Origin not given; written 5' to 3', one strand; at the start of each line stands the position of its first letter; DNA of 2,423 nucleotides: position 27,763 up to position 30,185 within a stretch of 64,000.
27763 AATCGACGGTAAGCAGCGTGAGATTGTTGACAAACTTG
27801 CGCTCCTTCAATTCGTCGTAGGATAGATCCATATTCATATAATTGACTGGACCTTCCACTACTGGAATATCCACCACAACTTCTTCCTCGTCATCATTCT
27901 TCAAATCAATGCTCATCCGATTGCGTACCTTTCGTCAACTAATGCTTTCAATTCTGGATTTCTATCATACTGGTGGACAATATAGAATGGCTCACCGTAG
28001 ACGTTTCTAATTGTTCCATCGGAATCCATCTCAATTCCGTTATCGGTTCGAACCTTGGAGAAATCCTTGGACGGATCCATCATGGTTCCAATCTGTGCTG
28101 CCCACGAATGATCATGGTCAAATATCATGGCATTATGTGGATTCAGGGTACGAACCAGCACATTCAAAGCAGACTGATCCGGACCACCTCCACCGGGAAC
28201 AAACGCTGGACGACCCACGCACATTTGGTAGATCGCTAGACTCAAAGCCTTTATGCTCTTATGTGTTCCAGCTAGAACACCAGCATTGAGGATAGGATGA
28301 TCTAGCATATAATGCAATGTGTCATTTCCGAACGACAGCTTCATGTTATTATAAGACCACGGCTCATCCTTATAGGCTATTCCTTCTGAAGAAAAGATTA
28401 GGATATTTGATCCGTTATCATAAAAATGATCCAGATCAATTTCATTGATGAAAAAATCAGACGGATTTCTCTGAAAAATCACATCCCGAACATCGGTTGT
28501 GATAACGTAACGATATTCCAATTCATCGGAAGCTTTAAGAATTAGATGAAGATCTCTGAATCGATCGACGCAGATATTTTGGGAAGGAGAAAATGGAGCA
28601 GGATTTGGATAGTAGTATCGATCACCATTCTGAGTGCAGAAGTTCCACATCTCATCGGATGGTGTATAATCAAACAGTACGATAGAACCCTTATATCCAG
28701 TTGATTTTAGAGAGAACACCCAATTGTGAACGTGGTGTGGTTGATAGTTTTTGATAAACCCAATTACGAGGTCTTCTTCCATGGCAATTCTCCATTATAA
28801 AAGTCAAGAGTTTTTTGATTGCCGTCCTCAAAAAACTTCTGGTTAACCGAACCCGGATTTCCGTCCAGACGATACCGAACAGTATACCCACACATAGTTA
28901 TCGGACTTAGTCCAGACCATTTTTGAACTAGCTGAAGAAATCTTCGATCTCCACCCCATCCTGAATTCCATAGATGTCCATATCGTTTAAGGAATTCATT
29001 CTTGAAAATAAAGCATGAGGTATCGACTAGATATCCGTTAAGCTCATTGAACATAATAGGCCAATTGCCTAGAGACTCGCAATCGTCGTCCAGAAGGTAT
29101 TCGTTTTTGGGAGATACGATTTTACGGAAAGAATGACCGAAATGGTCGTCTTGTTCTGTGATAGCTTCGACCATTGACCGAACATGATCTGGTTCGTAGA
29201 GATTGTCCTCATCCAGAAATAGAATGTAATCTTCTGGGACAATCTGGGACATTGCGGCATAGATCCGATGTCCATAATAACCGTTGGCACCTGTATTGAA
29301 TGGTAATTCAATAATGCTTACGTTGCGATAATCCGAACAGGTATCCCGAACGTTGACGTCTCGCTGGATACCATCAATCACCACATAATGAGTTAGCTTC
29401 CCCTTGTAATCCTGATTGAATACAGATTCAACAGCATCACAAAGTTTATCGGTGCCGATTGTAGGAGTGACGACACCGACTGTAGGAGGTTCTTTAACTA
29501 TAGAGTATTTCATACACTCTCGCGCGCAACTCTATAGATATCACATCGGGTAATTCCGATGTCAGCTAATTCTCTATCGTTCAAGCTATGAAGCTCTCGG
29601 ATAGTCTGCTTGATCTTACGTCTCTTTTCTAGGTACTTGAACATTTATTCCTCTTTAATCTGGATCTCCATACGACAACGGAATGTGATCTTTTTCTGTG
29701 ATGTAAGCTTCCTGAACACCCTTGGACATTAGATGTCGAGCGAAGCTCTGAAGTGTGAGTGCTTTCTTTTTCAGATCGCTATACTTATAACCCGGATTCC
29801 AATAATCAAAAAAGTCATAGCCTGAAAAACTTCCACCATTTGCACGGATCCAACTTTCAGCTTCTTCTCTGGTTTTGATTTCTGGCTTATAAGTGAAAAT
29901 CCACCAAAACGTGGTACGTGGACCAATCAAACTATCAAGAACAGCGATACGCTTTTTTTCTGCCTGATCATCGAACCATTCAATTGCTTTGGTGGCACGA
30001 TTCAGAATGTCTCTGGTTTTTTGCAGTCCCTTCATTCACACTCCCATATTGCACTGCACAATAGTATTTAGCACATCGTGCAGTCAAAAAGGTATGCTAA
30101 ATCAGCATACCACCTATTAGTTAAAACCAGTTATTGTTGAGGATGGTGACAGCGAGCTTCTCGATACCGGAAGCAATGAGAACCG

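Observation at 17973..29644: Island of about 11.5 kb encoding nucleotide-sugar and glycosyltransferase enzymes inside a T4-like phage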

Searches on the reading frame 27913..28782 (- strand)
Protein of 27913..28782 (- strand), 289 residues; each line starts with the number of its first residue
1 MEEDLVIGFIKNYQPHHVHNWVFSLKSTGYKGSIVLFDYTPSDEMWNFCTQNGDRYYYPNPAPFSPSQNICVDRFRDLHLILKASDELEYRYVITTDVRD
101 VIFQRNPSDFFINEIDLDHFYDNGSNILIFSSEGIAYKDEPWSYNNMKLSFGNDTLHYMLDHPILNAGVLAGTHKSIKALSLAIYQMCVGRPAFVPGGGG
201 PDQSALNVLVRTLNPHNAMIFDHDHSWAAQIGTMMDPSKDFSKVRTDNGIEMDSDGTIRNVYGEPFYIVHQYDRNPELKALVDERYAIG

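Call 5: search_protein_families(library=pfam, proteins=[window:27913-28782:-], max_evalue=0.01)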
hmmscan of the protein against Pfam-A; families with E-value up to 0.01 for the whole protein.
window:27913-28782:- (289 aa): 0 families

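Call 10: search_protein_families(library=ncbifam, proteins=[window:27913-28782:-], max_evalue=0.01)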
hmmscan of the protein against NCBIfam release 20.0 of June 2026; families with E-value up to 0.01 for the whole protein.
window:27913-28782:- (289 aa): 0 families

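Call 11: search_protein_families(library=pfam, proteins=[window:27913-28782:-], max_evalue=10)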
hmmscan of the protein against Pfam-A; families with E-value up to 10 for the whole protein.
window:27913-28782:- (289 aa): 0 families

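Call 15: search_solved_structures(query=window:27913-28782:-, max_evalue=1)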
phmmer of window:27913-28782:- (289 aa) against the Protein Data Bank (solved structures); distinct sequences matched with E-value up to 1: 0.

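Call 32: search_solved_structures(query=A1, max_evalue=1, show_alignments=1)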
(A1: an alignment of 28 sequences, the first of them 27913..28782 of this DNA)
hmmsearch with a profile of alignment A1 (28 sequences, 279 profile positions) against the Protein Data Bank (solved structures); distinct sequences matched with E-value up to 1: 1.
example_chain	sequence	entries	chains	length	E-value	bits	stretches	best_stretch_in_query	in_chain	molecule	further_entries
7mcd_A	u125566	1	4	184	0.0037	19.9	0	18-70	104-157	AI-designed TIM-barrel F15C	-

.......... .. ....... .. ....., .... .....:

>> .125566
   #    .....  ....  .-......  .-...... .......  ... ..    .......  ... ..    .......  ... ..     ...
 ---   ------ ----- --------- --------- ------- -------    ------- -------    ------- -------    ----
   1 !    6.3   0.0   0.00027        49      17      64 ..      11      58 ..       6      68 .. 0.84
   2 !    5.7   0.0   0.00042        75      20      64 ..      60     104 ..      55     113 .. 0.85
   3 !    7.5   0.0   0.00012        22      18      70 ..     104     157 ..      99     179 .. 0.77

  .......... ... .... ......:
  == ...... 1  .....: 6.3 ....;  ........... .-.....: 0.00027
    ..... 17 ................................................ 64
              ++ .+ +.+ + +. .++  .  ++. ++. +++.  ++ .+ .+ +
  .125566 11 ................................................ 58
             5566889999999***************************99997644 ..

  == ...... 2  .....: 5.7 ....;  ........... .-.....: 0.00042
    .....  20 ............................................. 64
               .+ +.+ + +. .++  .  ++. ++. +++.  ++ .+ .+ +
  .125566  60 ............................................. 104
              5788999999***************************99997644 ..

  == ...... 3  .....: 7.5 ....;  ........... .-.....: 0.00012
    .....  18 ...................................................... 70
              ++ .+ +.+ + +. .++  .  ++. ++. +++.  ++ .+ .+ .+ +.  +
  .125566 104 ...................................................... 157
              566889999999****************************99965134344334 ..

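Call 49: find_homologous_proteins(query=A1, max_evalue=0.001)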
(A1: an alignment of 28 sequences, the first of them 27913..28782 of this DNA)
Query A1 (28 sequences) (289 aa, profile of the alignment): 1358 proteins with E <= 0.001 among 5108 candidates; the best 120 are listed.
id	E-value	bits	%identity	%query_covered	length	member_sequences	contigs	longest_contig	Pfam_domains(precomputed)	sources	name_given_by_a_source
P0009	2.1e-135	469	34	98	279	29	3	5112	-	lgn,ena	-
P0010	2.3e-135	468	37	98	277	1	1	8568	-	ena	-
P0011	5.1e-135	467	34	98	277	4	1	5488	-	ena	-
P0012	6.4e-135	467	34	98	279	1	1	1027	-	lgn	-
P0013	8.2e-135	467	36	99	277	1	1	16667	-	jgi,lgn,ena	jgi:hypothetical protein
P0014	1.2e-134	466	33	98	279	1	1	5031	-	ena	-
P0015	1.5e-134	466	36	98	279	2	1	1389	-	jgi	jgi:hypothetical protein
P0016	1.8e-134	466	36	98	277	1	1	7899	-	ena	-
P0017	1.9e-134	465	36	98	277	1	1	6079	-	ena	-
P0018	2.4e-134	465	34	98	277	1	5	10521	-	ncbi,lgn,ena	-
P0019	2.4e-134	465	36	98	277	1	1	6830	-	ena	-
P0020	2.7e-134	465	34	98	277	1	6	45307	-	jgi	-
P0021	2.7e-134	465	34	98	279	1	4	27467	-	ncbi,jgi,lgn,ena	-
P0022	2.9e-134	465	35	99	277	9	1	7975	-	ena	-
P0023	3.0e-134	465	34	99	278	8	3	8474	-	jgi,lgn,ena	-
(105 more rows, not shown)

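Call 58: predict_structure(alignment_id=A3)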
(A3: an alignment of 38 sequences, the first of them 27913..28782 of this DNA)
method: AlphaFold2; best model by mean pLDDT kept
length: 289 residues; sequences in the alignment: 38
mean_pLDDT: 85.7   pTM: 0.86
mean pLDDT of the five models: 85.7, 82.5, 80.8, 76.6, 73.7
residues with pLDDT >= 90: 157; 70-90: 96; 50-70: 29; < 50: 7
segments of 3 or more residues with pLDDT < 50: 60-66
pLDDT, mean of each block of 10 residues (from residue 1): 86 89 95 89 86 65 51 89 88 93 95 78 72 92 89 94 91 92 89 61 89 74 89 91 87 95 95 96 83
secondary structure, 60 per line:
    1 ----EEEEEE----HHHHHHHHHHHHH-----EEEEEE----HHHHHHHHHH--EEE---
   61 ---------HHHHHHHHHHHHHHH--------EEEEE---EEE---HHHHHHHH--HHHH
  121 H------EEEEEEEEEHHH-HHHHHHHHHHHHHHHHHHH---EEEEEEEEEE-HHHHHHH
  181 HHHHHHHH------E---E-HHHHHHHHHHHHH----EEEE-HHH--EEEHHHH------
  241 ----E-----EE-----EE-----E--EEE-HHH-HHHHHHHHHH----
elements in order: E5-10 H15-27 E33-38 H43-52 E55-57 H70-84 E93-97 E101-103 H107-114 H117-121 E128-136 H141-159 E163-172 H174-188 H201-213 E218-221 E228-230 H231-234 E268-270 H276-285

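Call 64: fold_search(model_id=the predicted structure, library=pdb)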
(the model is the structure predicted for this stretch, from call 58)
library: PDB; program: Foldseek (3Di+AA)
matches with E <= 10: 1733; with E <= 0.001: 382
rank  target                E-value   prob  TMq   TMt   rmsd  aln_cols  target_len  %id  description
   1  2vs3_A                1.3e-09  1.00  0.47  0.48   8.3       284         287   12  THE BINDING OF UDP-GALACTOSE BY AN ACTIVE SITE MUTANT OF alpha-1,3 GALACTOSYLTRANSFERASE (alpha3GT) (released 2008-07-15)
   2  1o7o_A                1.6e-09  1.00  0.50  0.51   8.0       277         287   14  Roles of Individual Residues of Alpha-1,3 Galactosyltransferases in Substrate Binding and Catalysis (released 2003-11-06)
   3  2vfz_A                1.9e-09  1.00  0.53  0.54   6.0       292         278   11  CRYSTAL STRUCTURE OF ALPHA-1,3 GALACTOSYLTRANSFERASE (R365K) IN COMPLEX WITH UDP-2F-GALACTOSE (released 2007-11-13)
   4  1vzu_A                2.7e-09  1.00  0.51  0.51   8.0       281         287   14  Roles of active site tryptophans in substrate binding and catalysis by ALPHA-1,3 GALACTOSYLTRANSFERASE (released 2004-07-08)
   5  2vs5_B                2.8e-09  1.00  0.50  0.51   5.6       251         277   14  THE BINDING OF UDP-GALACTOSE BY AN ACTIVE SITE MUTANT OF alpha-1,3 GALACTOSYLTRANSFERASE (alpha3GT) (released 2008-07-15)
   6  1g8o                  3.4e-09  1.00  0.54  0.54   5.4       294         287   10  CRYSTALLOGRAPHIC STRUCTURE OF THE NATIVE BOVINE ALPHA-1,3-GALACTOSYLTRANSFERASE CATALYTIC DOMAIN (released 2001-05-20)
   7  2vfz_B                3.6e-09  1.00  0.50  0.51   5.6       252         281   12  CRYSTAL STRUCTURE OF ALPHA-1,3 GALACTOSYLTRANSFERASE (R365K) IN COMPLEX WITH UDP-2F-GALACTOSE (released 2007-11-13)
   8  1k4v_A                3.6e-09  1.00  0.50  0.50   8.3       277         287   14  1.53 A Crystal Structure of the Beta-Galactoside-alpha-1,3-galactosyltransferase in Complex with UDP (released 2002-04-10)
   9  2jcj                  4.4e-09  1.00  0.52  0.53   6.6       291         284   12  Crystal structure of alpha-1,3 Galactosyltransferase (C-terminus truncated mutant-C3) in complex with UDP and Tris (released 2007-05-22)
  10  2vs4_A                5.6e-09  1.00  0.51  0.52   7.7       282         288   12  THE BINDING OF UDP-GALACTOSE BY AN ACTIVE SITE MUTANT OF alpha-1,3 GALACTOSYLTRANSFERASE (alpha3GT) (released 2008-07-15)
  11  2vs5_A                6.4e-09  1.00  0.52  0.52   5.9       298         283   12  THE BINDING OF UDP-GALACTOSE BY AN ACTIVE SITE MUTANT OF alpha-1,3 GALACTOSYLTRANSFERASE (alpha3GT) (released 2008-07-15)
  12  1vzt_A                6.4e-09  1.00  0.49  0.50   8.1       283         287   14  ROLES OF INDIVIDUAL RESIDUES OF ALPHA-1,3 GALACTOSYLTRANSFERASES IN SUBSTRATE BINDING AND CATALYSIS (released 2005-05-26)
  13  2jck                  8.7e-09  1.00  0.52  0.53   6.0       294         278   12  Crystal structure of alpha-1,3 Galactosyltransferase (R365K) in complex with UDP and 2 manganese ion (released 2007-05-22)
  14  2y7a_D                1.6e-08  1.00  0.47  0.48   6.1       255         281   11  Crystal structure of unliganded GTB P156L (released 2012-02-15)
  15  5nre_B                1.7e-08  1.00  0.50  0.52   5.5       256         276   12  A Native Ternary Complex of Alpha-1,3-Galactosyltransferase (a3GalT) Supports a Conserved Reaction Mechanism for Retai (released 2017-10-11)
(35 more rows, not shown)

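Call 67: fold_search(model_id=the predicted structure, library=viral)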
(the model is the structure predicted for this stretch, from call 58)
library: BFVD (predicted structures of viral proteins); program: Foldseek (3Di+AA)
matches with E <= 10: 1115; with E <= 0.001: 284
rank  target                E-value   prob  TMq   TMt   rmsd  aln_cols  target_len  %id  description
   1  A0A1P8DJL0            8.2e-23  1.00  0.84  0.89   2.4       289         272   21  (no name in the UniProt tables at hand)
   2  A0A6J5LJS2            7.9e-22  1.00  0.76  0.84   3.4       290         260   20  Uncharacterized protein [uncultured Caudovirales phage]
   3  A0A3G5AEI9            4.0e-13  1.00  0.61  0.22   4.2       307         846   15  Glutamine amidotransferase type-2 domain-containing protein [Hyperionvirus sp.]
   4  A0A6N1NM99            7.7e-12  1.00  0.57  0.70   3.6       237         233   16  Uncharacterized protein [Tupanvirus soda lake]
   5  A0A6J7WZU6            1.1e-10  1.00  0.60  0.63   6.5       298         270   14  Uncharacterized protein [uncultured Caudovirales phage]
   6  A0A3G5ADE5            2.1e-09  1.00  0.53  0.43   5.7       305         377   15  Putative galacturonosyltransferase 6-like protein [Hyperionvirus sp.]
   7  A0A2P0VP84            4.4e-09  1.00  0.52  0.48   8.8       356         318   15  Glycosyltransferase family 8 protein [Tetraselmis virus 1]
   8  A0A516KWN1            4.9e-09  1.00  0.52  0.27   6.6       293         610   10  (no name in the UniProt tables at hand)
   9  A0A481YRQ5            7.2e-09  1.00  0.54  0.49   6.8       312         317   13  PLOD1-3-like GT domain-containing protein [Iridovirus LCIVAC01]
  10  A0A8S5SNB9            9.9e-09  1.00  0.52  0.49   6.3       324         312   14  Glycosyltransferase [Podoviridae sp. ctIKM86]
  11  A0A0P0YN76            1.4e-08  1.00  0.58  0.54   5.1       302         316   12  (no name in the UniProt tables at hand)
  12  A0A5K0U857            1.5e-08  1.00  0.53  0.49   6.9       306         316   14  PLOD1-3-like GT domain-containing protein [Yasminevirus sp. GU-2018]
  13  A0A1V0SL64            1.6e-08  1.00  0.54  0.13   5.7       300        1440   12  Glycosyltransferase [Klosneuvirus KNV1]
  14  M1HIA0                1.6e-08  1.00  0.49  0.20   7.2       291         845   14  (no name in the UniProt tables at hand)
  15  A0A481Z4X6            2.5e-08  1.00  0.51  0.13   9.3       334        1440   16  mRNA capping enzyme [Pithovirus LCPAC001]
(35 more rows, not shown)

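Call 95: search_dna_similar(query=window:27913-28782:-, collection=phages, mode=protein, max_rows=15)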
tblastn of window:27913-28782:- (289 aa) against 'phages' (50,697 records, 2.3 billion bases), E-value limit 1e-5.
Records with a match: 1; places in all: 1; records where one place covers at least 80% of the query: 1.
Best place of each record, by identity: <60% 1.
By first word of the organism name: Virus 1.
By host as written in the record: - 1.
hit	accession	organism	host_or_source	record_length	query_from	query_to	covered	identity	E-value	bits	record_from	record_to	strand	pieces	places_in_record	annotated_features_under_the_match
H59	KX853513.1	Virus Rctr41k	enrichment culture DAMO/AAA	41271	6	285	97%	22.9%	6e-16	84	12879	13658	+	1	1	hypothetical protein | HAD superfamily hydrolase-like protein-like protein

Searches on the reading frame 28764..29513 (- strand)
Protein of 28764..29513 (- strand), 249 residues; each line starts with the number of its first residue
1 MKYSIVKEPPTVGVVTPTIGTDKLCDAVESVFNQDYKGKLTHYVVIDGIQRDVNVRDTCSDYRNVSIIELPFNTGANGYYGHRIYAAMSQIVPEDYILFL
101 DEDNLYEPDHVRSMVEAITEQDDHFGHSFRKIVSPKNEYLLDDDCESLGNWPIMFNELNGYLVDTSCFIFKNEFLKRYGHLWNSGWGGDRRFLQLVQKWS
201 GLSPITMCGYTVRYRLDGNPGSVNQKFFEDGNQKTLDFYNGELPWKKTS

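Call 5: search_protein_families(library=pfam, proteins=[window:28764-29513:-], max_evalue=0.01)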
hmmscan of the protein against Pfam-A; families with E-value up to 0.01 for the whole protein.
window:28764-29513:- (249 aa): 1 family
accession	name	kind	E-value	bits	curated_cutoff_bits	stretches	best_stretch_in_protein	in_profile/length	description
PF00535.33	Glycos_transf_2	-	3.4e-10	40.6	23.3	1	22-155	11-142/168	Glycosyl transferase family 2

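Call 10: search_protein_families(library=ncbifam, proteins=[window:28764-29513:-], max_evalue=0.01)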
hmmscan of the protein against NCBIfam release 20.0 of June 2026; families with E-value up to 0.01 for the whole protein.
window:28764-29513:- (249 aa): 7 families
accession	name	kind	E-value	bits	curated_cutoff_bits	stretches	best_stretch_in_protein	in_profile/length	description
TIGR04242.1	nodulat_NodC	equivalog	2.9e-08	33.1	550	1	7-121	45-159/395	chitooligosaccharide synthase NodC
NF041394.1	GtaseAglG_Halo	equivalog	8.7e-05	21.9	440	1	22-122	16-111/304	glucosyl-dolichyl phosphate glucuronosyltransferase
TIGR04182.1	glyco_TIGR04182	equivalog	0.00051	19.5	325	1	13-124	3-104/293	S-layer glycoprotein N-glycosyltransferase AglJ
NF047683.1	TeichurnBiosyTuaG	equivalog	0.00074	19.2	400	1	7-135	3-128/252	teichuronic acid biosynthesis protein TuaG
TIGR03469.1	HpnB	hypoth_equivalog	0.0012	17.9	379.25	1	8-123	42-165/386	hopene-associated glycosyltransferase HpnB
TIGR03111.1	glyc2_xrt_Gpos1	hypoth_equivalog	0.0024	16.7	363.95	1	5-121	44-159/439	TIGR03111 family XrtG-associated glycosyltransferase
NF038299.1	EPS_HpsN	equivalog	0.0027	16.7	425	1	10-122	1-110/317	hormogonium polysaccharide biosynthesis glycosyltransferase HpsN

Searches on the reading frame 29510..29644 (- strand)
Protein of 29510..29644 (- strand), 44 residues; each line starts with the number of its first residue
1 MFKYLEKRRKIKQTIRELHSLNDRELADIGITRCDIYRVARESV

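Call 11: search_protein_families(library=pfam, proteins=[window:29510-29644:-], max_evalue=10)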
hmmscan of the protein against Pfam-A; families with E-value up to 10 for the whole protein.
window:29510-29644:- (44 aa): 1 family
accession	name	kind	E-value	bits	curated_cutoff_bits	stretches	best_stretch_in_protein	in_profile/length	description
PF06568.16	DUF1127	-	6.2e-12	45.5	23.3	1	5-37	5-37/37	Domain of unknown function (DUF1127)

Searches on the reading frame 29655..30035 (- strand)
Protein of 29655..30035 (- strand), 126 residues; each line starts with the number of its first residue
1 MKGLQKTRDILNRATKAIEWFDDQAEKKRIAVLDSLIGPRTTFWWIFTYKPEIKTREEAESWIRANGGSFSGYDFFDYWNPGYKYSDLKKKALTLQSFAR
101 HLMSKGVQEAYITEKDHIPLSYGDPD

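Call 5: search_protein_families(library=pfam, proteins=[window:29655-30035:-], max_evalue=0.01)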
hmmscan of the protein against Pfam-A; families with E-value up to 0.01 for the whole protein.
window:29655-30035:- (126 aa): 0 families

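Call 11: search_protein_families(library=pfam, proteins=[window:29655-30035:-], max_evalue=10)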
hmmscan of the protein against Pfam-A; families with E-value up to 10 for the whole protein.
window:29655-30035:- (126 aa): 0 families
